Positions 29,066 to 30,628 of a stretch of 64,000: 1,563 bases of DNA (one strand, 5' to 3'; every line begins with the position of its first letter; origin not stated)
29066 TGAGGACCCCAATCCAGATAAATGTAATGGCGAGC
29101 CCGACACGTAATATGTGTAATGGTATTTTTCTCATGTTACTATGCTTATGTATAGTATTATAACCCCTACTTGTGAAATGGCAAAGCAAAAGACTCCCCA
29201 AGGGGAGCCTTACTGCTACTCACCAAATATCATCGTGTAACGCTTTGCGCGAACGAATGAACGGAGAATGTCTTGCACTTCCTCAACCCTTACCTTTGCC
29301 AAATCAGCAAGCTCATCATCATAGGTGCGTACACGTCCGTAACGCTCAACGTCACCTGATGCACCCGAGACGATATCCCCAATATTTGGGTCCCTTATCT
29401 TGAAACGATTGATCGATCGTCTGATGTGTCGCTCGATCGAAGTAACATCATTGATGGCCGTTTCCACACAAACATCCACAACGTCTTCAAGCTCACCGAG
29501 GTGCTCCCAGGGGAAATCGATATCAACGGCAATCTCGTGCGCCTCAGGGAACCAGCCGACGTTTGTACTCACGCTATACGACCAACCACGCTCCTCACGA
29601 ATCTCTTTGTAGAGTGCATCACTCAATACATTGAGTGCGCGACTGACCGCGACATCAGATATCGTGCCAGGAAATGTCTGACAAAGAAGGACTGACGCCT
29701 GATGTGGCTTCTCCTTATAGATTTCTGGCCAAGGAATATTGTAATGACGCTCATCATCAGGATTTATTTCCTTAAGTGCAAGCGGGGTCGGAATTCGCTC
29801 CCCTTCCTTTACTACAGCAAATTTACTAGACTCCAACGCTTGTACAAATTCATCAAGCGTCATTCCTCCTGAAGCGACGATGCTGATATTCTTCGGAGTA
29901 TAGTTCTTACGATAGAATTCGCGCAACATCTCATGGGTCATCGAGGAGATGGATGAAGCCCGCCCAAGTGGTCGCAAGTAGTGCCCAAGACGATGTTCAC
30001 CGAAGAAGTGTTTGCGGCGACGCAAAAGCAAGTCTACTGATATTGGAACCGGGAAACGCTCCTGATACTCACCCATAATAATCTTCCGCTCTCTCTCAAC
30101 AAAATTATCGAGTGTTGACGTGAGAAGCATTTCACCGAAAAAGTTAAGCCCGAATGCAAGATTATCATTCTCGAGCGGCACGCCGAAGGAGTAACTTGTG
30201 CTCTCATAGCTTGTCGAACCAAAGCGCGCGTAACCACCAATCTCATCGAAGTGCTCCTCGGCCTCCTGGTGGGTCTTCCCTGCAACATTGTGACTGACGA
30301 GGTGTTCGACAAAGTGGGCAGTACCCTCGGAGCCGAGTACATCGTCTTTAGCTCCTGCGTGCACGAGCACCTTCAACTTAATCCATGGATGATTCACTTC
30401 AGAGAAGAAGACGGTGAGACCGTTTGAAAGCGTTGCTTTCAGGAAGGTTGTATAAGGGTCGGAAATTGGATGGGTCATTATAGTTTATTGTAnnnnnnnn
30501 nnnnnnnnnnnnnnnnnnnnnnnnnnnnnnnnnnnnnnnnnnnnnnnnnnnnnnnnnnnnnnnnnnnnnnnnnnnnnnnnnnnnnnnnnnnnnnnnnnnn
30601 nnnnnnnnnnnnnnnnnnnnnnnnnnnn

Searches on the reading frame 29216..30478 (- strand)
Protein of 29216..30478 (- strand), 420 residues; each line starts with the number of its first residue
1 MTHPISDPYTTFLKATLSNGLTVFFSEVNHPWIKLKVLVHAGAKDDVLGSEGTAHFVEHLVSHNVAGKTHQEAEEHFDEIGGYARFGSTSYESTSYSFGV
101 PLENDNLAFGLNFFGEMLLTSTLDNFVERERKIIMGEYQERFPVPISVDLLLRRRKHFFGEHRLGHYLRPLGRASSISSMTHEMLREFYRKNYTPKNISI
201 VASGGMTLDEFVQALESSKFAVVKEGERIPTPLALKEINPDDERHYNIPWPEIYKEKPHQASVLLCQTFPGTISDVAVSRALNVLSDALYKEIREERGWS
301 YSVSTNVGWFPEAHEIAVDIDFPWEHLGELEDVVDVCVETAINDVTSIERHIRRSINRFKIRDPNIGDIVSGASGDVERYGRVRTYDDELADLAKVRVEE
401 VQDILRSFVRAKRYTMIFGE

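Call 85: search_protein_families(library=pfam, proteins=[window:29216-30478:-], max_evalue=0.0001)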
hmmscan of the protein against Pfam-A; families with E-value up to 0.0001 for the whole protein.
window:29216-30478:- (420 aa): 2 families
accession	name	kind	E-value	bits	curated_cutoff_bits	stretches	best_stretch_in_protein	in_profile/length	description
PF05193.26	Peptidase_M16_C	-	2.5e-15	57.3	23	1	179-344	1-167/181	Peptidase M16 inactive domain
PF00675.25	Peptidase_M16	-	2.1e-10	41.1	22.3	1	34-140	14-118/149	Insulinase (Peptidase family M16)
